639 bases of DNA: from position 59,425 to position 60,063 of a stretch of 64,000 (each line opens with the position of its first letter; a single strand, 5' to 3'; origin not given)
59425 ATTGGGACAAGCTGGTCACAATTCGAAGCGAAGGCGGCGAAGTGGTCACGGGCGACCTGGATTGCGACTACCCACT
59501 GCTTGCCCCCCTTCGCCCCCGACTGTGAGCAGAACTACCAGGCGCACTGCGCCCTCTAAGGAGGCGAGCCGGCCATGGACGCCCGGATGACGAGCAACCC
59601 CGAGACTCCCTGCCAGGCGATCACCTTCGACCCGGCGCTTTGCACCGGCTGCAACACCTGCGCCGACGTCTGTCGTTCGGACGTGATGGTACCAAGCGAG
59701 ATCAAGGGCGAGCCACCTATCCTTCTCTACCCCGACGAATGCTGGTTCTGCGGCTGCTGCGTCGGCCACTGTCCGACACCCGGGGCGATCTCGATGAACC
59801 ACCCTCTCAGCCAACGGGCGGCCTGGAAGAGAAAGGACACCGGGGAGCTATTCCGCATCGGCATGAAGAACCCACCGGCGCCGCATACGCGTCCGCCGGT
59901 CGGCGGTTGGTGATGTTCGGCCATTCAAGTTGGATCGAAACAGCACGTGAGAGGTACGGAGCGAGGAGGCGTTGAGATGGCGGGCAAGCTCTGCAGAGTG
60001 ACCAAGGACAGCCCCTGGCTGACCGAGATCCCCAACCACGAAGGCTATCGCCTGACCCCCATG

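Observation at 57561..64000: Beta-less transhydroxylase-type Mo subunit in one operon with an AprA/AprB-like flavoprotein-ferredoxin pair, a cupin and a translationally coupled amidohydrolase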

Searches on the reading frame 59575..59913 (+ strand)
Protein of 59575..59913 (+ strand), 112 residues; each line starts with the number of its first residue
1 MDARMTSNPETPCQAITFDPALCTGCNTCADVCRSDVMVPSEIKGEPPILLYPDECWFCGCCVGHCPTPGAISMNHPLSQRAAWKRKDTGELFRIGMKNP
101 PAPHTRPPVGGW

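Call 4: search_protein_families(library=pfam, max_evalue=0.01, proteins=[window:59575-59910:+])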
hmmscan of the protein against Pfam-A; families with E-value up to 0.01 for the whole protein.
seq(112 aa): 10 families
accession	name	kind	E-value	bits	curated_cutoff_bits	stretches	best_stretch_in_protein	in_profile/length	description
PF00037.32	Fer4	-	9.6e-09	35.1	21.1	2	16-36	1-21/24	4Fe-4S binding domain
PF12838.12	Fer4_7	-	3.3e-07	31.1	27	1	23-68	2-50/52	4Fe-4S dicluster domain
PF13187.11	Fer4_9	-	3.3e-07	30.7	27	1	23-71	2-51/52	4Fe-4S dicluster domain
PF13237.11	Fer4_10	-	6.5e-06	26.4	25.5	1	16-67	2-53/53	4Fe-4S dicluster domain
PF12837.12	Fer4_6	-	8.2e-05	22.8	25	1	16-35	2-21/24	4Fe-4S binding domain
PF14697.11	Fer4_21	-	0.00028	21.4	35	1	19-74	4-59/59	4Fe-4S dicluster domain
PF13183.11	Fer4_8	-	0.00086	20.2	27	0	54-78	3-27/68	4Fe-4S dicluster domain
PF13484.11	Fer4_16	-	0.0013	19.9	30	0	56-85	2-31/66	4Fe-4S double cluster binding domain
PF12797.12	Fer4_2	-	0.0013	19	24.5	1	16-33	3-20/22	4Fe-4S binding domain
PF13534.11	Fer4_17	-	0.0035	18.3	22.2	0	55-84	1-31/61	4Fe-4S dicluster domain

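Call 5: search_protein_families(library=ncbifam, max_evalue=0.01, proteins=[window:59575-59910:+])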
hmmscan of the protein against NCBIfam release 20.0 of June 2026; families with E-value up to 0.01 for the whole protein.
seq(112 aa): 33 families (the best 25 are shown)
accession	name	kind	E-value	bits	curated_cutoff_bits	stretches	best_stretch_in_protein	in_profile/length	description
NF006221.0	PRK08348.1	subfamily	4e-08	33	124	1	9-75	32-95/136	NADH-plastoquinone oxidoreductase subunit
TIGR00402.1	napF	equivalog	6.4e-08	32.7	102.2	1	21-81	35-90/149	ferredoxin-type protein NapF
TIGR01944.1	rnfB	subfamily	5.1e-07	29.4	68.7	1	11-89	103-177/190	RnfABCDGE type electron transport complex subunit B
NF040864.1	HgcB_ferredoxin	equivalog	5.5e-07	29.3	99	1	15-74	8-63/93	mercury methylation ferredoxin HgcB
NF043039.1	HgcAB_like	equivalog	1.5e-05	24.8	285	1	13-68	292-346/350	HgcAB-like fusion protein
TIGR02060.1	aprB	equivalog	2.1e-05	24.4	135.65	1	19-74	6-64/132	adenylyl-sulfate reductase subunit beta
NF040770.1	hetero_SS_HdrA2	exception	2.2e-05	22.8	1100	1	17-77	573-628/777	CoB-CoM heterodisulfide reductase HdrA2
TIGR02494.1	PFLE_PFLC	subfamily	3e-05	23.4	174.35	1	7-72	32-97/293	glycyl-radical enzyme activating protein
NF045480.1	FdxA_Actino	equivalog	5e-05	23.5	125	1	45-94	29-77/107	ferredoxin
NF043069.1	T4HPD_activ_SAM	equivalog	5.6e-05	22.6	425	1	7-70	35-96/299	trans-4-hydroxy-L-proline dehydratase activase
NF042909.1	FMH_DH_FwdF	exception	0.00011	21.5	375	1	16-69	252-309/336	tungsten-dependent formylmethanofuran dehydrogenase subunit FwdF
TIGR02512.1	FeFe_hydrog_A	subfamily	0.00015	20.8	405.95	1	15-97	1-90/375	[FeFe] hydrogenase, group A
TIGR02912.1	sulfite_red_C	equivalog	0.00032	19.8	324.1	1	16-69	164-216/314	sulfite reductase subunit C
NF003475.0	PRK05113.1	equivalog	0.0004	20.3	203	1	12-87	104-175/190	electron transport complex subunit RsxB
NF058577.1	FdxA_fam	equivalog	0.00053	20.1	65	0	54-74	7-26/52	4Fe-4S ferredoxin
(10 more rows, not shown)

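Call 16: search_solved_structures(query=window:59575-59910:+, max_evalue=0.01, show_alignments=2)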
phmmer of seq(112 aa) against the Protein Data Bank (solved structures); distinct sequences matched with E-value up to 0.01: 35.
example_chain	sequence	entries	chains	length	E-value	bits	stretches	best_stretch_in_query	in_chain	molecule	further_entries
7bkb_K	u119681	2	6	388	3.3e-10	43.4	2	16-75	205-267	Formylmethanofuran dehydrogenase, subunit F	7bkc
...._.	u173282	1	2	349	4.7e-09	39.6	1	17-73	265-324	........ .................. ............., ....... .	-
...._G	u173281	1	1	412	5.7e-07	32.9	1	16-69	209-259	Polyferredoxin protein MvhB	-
5t5i_F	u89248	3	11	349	7e-06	29.4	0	17-71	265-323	Tungsten formylmethanofuran dehydrogenase subunit fwdF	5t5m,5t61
7qv7_D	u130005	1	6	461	9.7e-06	28.9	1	16-68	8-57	Hydrogen dependent carbon dioxide reductase subunit HydA2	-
9sfi_T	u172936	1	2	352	1.4e-05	28.4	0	17-72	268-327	4Fe-4S ferredoxin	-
8a8o_C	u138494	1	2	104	1.7e-05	28.2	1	20-74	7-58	Beta-subunit of the PAPS reductase from Methanothermococcus thermolithotrophicus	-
9hpx_A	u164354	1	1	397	2.7e-05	27.5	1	14-72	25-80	Periplasmic [Fe] hydrogenase large subunit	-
6sg2_AAA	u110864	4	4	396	2.7e-05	27.5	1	14-72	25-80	Periplasmic [Fe] hydrogenase large subunit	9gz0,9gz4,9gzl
9r9v_A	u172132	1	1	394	2.8e-05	27.5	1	14-72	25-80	Periplasmic [Fe] hydrogenase large subunit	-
1hfe_L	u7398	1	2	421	2.8e-05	27.5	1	14-72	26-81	PROTEIN (FE-ONLY HYDROGENASE (E.C.1.18.99.1) (LARGER SUBUNIT))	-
6u8y_N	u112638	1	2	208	2.8e-05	27.5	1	17-86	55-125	NADH dehydrogenase subunit I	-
8bj7_A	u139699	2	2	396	2.8e-05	27.5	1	14-72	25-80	Periplasmic [Fe] hydrogenase large subunit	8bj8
1e08_A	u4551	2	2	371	4.1e-05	26.9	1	17-72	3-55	[FE]-HYDROGENASE (LARGE SUBUNIT) | PERIPLASMIC [FE] HYDROGENASE LARGE SUBUNIT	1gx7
8rtg_A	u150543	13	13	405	6e-05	26.4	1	14-72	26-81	Periplasmic [Fe] hydrogenase large subunit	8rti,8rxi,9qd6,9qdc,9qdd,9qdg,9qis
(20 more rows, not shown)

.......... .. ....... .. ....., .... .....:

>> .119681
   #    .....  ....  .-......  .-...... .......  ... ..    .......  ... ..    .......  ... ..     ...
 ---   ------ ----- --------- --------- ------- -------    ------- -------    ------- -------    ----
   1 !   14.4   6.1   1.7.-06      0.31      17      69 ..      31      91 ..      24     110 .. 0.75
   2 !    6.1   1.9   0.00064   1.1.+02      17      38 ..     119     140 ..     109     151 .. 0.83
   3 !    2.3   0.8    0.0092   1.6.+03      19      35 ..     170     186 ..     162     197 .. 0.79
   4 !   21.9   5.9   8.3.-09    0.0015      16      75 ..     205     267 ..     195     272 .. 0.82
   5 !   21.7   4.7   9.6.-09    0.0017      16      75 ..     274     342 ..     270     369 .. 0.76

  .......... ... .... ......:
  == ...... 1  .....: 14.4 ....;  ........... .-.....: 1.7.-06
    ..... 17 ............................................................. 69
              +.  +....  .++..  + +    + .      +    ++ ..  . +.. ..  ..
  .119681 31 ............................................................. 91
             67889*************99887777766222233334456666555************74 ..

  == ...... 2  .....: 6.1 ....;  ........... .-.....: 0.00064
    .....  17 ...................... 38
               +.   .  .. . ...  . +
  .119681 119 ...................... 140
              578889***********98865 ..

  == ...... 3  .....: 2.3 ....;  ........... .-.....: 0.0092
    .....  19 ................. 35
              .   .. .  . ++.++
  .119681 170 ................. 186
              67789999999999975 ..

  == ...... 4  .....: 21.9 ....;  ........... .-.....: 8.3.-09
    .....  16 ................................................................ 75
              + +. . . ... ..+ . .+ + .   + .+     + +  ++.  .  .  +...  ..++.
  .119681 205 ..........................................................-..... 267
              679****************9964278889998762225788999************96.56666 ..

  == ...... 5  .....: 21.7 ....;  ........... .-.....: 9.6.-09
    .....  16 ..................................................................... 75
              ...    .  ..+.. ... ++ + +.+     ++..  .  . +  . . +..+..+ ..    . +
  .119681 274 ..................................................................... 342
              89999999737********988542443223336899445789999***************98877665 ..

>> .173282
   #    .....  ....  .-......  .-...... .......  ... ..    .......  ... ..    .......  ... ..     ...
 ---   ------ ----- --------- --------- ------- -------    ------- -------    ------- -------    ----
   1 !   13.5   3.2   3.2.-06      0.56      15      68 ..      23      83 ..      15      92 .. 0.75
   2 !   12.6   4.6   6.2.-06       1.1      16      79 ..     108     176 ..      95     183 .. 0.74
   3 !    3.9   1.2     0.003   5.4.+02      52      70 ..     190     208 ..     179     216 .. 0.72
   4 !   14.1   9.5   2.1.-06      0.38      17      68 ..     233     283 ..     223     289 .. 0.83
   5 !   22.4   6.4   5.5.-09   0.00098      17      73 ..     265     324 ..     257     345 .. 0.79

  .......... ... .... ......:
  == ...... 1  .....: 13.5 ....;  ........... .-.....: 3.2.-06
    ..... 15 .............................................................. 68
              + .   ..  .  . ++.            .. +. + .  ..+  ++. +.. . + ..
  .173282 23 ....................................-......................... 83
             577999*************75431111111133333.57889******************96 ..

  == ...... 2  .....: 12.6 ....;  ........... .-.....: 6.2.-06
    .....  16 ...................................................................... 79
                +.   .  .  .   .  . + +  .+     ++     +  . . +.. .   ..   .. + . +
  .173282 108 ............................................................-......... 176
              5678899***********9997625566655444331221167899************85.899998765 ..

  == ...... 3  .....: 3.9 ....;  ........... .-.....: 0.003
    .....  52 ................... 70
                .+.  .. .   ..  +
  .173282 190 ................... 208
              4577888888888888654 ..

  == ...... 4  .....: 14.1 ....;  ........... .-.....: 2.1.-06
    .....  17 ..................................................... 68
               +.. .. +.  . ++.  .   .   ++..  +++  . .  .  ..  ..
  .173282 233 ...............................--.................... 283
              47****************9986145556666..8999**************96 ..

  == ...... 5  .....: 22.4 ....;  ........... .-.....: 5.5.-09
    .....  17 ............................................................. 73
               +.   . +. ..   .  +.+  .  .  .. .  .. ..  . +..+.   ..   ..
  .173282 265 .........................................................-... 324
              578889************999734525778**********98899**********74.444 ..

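Call 70: find_encoding_contigs(protein=window:59575-59913:+, flank=10000, max_places=3)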
Protein window:59575-59913:+ (112 aa): no gene with exactly this product is on record in the collection.
